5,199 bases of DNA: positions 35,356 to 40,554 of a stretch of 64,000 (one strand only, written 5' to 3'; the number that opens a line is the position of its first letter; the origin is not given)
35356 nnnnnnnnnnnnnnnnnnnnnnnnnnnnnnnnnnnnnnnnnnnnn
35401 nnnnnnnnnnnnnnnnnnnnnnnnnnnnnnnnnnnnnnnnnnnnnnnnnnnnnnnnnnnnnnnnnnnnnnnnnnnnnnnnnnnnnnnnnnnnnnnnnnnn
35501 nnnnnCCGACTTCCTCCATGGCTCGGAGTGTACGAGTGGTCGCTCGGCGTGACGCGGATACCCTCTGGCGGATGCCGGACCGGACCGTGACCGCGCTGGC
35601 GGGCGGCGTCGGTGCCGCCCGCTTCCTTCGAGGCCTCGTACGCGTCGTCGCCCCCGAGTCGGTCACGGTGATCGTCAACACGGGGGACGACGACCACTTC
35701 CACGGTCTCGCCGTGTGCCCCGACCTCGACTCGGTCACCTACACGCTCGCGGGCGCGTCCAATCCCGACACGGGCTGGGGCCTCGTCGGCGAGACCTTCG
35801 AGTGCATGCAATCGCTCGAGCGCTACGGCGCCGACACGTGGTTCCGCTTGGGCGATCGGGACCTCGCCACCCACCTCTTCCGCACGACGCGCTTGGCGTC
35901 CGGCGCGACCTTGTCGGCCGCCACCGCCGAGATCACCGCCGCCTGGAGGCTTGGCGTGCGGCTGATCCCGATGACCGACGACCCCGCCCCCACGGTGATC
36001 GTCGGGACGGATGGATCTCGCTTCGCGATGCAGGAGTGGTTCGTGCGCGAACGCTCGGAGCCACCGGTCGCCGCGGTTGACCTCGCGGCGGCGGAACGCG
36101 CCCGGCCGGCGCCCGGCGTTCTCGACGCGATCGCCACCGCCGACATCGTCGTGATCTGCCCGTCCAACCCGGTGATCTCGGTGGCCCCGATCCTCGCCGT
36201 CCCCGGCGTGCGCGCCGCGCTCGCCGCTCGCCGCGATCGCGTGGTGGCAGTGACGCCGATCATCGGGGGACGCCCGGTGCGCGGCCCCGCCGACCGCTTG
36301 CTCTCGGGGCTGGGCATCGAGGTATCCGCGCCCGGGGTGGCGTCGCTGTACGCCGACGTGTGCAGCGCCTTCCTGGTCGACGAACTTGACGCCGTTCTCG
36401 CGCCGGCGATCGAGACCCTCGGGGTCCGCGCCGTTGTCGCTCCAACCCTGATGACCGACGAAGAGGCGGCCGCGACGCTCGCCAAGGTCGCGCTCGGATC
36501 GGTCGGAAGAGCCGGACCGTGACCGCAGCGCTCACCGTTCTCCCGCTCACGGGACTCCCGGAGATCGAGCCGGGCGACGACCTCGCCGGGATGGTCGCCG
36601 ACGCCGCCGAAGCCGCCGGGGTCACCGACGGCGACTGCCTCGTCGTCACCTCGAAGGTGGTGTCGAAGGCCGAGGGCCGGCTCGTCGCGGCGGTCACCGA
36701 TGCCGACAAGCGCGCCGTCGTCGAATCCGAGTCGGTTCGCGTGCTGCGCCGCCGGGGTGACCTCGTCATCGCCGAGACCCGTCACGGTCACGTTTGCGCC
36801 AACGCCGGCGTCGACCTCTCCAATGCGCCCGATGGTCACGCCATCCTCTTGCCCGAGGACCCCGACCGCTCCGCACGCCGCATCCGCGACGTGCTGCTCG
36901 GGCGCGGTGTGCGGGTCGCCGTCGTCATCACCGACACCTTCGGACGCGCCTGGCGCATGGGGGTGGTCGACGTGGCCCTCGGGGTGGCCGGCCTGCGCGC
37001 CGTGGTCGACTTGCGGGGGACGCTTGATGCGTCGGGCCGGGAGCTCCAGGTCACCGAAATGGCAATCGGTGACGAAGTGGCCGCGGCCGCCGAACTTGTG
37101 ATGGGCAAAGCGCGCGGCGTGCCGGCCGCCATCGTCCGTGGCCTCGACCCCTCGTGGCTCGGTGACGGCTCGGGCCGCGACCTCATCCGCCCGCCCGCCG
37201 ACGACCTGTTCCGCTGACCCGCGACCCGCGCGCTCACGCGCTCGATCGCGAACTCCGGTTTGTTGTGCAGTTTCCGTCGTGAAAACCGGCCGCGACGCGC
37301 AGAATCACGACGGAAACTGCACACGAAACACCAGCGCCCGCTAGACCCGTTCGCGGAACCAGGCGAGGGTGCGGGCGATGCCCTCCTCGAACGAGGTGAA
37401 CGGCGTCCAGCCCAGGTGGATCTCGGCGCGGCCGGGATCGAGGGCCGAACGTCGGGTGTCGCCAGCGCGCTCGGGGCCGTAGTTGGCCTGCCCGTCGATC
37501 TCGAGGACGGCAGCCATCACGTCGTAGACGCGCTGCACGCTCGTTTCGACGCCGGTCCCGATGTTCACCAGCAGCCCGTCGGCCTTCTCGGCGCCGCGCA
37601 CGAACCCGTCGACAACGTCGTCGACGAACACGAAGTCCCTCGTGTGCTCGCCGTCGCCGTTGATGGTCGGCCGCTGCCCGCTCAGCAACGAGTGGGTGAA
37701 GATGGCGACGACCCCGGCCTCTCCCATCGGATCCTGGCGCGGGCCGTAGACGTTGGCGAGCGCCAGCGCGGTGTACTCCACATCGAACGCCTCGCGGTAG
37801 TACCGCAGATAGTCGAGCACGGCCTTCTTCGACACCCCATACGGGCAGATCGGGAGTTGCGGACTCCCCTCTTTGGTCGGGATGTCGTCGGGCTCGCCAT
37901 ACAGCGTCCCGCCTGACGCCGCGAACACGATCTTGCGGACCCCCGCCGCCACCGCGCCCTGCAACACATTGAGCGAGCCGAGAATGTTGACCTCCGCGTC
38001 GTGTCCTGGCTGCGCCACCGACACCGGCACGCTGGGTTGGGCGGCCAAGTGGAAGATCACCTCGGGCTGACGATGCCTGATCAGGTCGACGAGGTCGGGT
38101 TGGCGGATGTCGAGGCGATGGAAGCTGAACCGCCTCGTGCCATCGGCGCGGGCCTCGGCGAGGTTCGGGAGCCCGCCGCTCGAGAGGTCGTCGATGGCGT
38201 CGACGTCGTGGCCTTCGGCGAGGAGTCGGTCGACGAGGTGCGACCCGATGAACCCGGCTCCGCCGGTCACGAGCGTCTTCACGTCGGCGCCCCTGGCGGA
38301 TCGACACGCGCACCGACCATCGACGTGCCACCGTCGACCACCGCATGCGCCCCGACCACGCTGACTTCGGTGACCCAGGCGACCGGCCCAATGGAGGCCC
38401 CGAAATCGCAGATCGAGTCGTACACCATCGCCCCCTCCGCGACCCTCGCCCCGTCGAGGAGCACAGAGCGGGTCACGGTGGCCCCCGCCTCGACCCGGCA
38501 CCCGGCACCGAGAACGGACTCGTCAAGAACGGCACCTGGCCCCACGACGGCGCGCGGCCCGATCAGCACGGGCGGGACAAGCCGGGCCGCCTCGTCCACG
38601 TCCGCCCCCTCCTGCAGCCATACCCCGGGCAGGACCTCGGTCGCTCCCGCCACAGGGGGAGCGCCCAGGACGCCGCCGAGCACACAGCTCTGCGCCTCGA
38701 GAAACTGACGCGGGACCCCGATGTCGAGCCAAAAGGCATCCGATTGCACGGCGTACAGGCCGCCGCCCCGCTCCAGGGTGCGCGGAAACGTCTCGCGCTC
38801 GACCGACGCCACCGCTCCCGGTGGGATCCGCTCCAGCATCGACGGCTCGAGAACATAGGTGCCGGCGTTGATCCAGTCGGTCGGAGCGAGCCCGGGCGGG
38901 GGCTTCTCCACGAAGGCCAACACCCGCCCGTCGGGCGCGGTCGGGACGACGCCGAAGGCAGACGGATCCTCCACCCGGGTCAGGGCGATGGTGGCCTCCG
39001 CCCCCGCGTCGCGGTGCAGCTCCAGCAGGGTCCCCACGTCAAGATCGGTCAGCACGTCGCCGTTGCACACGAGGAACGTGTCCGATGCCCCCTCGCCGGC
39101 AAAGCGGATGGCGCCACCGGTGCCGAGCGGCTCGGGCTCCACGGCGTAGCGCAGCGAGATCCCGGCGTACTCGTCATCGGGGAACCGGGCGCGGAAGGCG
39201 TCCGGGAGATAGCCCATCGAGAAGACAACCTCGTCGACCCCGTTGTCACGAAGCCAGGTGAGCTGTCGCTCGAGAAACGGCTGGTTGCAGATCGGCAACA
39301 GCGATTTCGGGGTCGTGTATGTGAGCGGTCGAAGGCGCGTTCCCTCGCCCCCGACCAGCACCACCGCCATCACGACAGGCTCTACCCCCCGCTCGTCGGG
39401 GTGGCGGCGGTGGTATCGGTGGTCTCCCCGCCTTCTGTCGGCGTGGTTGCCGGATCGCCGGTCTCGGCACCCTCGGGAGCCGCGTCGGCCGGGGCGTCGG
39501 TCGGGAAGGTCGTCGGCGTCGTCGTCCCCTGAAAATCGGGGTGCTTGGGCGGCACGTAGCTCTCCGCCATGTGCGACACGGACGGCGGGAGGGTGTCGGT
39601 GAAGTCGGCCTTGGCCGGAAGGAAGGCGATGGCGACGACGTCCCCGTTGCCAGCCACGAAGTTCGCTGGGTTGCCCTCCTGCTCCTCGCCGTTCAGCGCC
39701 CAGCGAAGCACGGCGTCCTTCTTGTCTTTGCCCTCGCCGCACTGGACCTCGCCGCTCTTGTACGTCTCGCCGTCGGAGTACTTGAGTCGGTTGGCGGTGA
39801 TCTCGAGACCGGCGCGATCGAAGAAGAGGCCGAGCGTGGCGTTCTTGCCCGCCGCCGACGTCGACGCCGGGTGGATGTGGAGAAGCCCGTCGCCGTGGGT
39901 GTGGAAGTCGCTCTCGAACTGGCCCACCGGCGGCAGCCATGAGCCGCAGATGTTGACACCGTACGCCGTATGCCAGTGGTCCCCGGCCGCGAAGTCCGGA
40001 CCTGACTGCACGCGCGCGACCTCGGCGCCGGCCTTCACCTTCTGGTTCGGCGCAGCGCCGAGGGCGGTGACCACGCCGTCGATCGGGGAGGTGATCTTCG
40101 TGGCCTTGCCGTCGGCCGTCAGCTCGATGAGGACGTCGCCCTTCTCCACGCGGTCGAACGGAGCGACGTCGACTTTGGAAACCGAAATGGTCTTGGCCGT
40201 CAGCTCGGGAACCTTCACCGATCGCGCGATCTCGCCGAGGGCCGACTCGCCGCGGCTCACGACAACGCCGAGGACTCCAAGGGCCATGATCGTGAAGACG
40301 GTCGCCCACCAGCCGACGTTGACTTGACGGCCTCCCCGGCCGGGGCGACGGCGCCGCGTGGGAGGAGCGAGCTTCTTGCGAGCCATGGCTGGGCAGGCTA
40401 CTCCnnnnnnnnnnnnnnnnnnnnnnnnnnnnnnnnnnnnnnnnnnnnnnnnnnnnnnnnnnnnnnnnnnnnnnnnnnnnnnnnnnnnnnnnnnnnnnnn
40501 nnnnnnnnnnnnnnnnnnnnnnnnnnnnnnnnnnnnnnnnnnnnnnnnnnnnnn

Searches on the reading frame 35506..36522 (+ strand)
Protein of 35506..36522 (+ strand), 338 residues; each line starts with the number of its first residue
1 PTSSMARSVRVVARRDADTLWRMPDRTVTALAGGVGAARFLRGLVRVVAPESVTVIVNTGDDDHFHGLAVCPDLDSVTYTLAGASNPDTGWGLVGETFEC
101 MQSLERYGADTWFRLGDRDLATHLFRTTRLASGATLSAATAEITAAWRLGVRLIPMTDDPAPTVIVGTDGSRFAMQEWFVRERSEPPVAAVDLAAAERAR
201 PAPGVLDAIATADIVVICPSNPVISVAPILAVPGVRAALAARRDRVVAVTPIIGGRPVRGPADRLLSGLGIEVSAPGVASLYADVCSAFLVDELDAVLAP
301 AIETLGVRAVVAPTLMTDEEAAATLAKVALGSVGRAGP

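Call 9: search_protein_families(library=pfam, proteins=[window:35506-36522:+], max_evalue=0.001)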
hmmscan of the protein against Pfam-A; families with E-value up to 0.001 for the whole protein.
window:35506-36522:+ (338 aa): 1 family
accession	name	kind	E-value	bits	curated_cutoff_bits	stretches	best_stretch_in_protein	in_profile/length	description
PF01933.23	CofD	-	4.1e-53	180.9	30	1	28-292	1-250/290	2-phospho-L-lactate transferase CofD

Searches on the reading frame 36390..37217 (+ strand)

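Call 9: search_protein_families(library=pfam, proteins=[window:36390-37217:+], max_evalue=0.001)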
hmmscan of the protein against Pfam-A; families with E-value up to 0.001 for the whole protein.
window:36390-37217:+ (275 aa): 1 family
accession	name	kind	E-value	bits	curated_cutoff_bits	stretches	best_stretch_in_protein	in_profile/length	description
PF01996.21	F420_ligase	-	7.2e-58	196.1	25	1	56-251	4-218/218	F420-0:Gamma-glutamyl ligase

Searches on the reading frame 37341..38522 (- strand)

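Call 10: search_protein_families(library=pfam, proteins=[window:37341-38522:-], max_evalue=0.001)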
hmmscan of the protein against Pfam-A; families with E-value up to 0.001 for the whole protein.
window:37341-38522:- (393 aa): 7 families
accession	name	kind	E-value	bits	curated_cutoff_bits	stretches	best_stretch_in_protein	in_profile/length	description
PF16363.11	GDP_Man_Dehyd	-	1.2e-54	186.5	27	1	84-384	1-331/332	GDP-mannose 4,6 dehydratase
PF01370.27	Epimerase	-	1.2e-54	185.7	20.9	1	84-322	2-240/240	NAD dependent epimerase/dehydratase family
PF01073.25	3Beta_HSD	-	4.2e-14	52.7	22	1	84-308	1-226/280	3-beta hydroxysteroid dehydrogenase/isomerase family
PF02719.21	Polysacc_synt_2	-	1.9e-10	40.9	20.2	1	84-200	2-125/293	Polysaccharide biosynthesis protein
PF04321.23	RmlD_sub_bind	-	9.8e-07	28.6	27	1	82-234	2-131/287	RmlD substrate binding domain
PF13460.12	NAD_binding_10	-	0.00027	21.3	27.2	0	87-254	1-142/184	NAD(P)H-binding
PF07993.18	NAD_binding_4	-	0.00055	19.6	20.1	0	85-108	1-24/258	Male sterility protein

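Call 92: search_protein_families(library=ncbifam, proteins=[window:37341-38501:-], max_evalue=0.00001)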
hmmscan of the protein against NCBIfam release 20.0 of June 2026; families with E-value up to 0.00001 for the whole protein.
window:37341-38501:- (386 aa): 24 families
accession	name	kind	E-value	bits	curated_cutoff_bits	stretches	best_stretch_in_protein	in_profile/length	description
TIGR01179.1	galE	equivalog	4.2e-43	147.4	262.3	1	76-384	2-327/332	UDP-glucose 4-epimerase GalE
TIGR01181.1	dTDP_gluc_dehyt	equivalog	2.9e-42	144.9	365.1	1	76-384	2-313/321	dTDP-glucose 4,6-dehydratase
TIGR04180.1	EDH_00030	hypoth_equivalog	5.6e-41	140.5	475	1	77-337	2-260/297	NAD-dependent 4,6-dehydratase LegB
NF011728.1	PRK15181.1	equivalog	1.9e-31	109.3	760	1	75-384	17-339/348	Vi polysaccharide biosynthesis UDP-N-acetylglucosaminuronic acid C-4 epimerase TviC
NF007956.0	PRK10675.1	subfamily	4.6e-28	98.3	394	1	75-381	2-328/338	UDP-glucose 4-epimerase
NF007490.0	PRK10084.1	subfamily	5.8e-27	94.6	649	2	75-183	2-111/361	dTDP-glucose 4,6-dehydratase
NF007582.0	PRK10217.1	equivalog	3.2e-24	85.7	698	1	75-382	3-331/355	dTDP-glucose 4,6-dehydratase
TIGR02197.1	heptose_epim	equivalog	6.3e-24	84.7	274.6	1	77-341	2-268/316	ADP-glyceromanno-heptose 6-epimerase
TIGR02622.1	CDP_4_6_dhtase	equivalog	6.8e-20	71.5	278.45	1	75-205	6-137/352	CDP-glucose 4,6-dehydratase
TIGR01472.1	gmd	equivalog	1.6e-19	70.4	415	1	76-325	3-260/342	GDP-mannose 4,6-dehydratase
NF047922.1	GDPFucSynFcl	equivalog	2.4e-18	66.6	500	1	134-384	42-303/308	GDP-L-fucose synthase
NF008360.0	PRK11150.1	equivalog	1.8e-16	60.2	452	1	193-330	112-251/310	ADP-glyceromanno-heptose 6-epimerase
NF043036.1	ErythonDh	equivalog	1e-12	47.9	325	1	75-232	2-159/321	D-erythronate dehydrogenase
TIGR03466.1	HpnA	hypoth_equivalog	2.3e-12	46.5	367.65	1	75-215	2-132/327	hopanoid-associated sugar epimerase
NF008872.0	PRK11908.1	equivalog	1.8e-10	40.4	294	1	75-331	3-269/349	bifunctional UDP-4-keto-pentose/UDP-xylose synthase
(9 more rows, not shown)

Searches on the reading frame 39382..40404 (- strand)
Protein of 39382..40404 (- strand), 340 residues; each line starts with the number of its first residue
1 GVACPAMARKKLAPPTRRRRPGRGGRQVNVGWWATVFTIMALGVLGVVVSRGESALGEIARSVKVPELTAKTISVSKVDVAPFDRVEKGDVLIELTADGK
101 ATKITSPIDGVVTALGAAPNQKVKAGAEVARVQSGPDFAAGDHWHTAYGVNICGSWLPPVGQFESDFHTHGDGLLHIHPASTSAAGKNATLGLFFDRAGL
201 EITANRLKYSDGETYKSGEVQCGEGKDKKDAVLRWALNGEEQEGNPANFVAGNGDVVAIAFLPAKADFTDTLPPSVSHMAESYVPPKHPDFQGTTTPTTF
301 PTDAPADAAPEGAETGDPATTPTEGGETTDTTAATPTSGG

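Call 10: search_protein_families(library=pfam, proteins=[window:39382-40404:-], max_evalue=0.001)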
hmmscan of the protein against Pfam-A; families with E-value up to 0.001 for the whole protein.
window:39382-40404:- (340 aa): 2 families
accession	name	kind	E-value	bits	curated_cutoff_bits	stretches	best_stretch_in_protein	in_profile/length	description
PF00364.28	Biotin_lipoyl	-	1.4e-07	31.6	22.1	1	63-131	3-72/73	Biotin-requiring enzyme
PF13533.13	Biotin_lipoyl_2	-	0.00033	20.9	29.8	0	103-126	2-25/32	Biotin-lipoyl like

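Call 92: search_protein_families(library=ncbifam, proteins=[window:39382-40386:-], max_evalue=0.00001)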
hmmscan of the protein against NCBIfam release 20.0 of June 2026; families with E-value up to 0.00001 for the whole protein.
window:39382-40386:- (334 aa): 1 family
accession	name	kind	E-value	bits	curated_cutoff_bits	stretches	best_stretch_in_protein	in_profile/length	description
NF008814.0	PRK11854.1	equivalog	2.4e-07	29.6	722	1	54-127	207-281/637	pyruvate dehydrogenase complex dihydrolipoyllysine-residue acetyltransferase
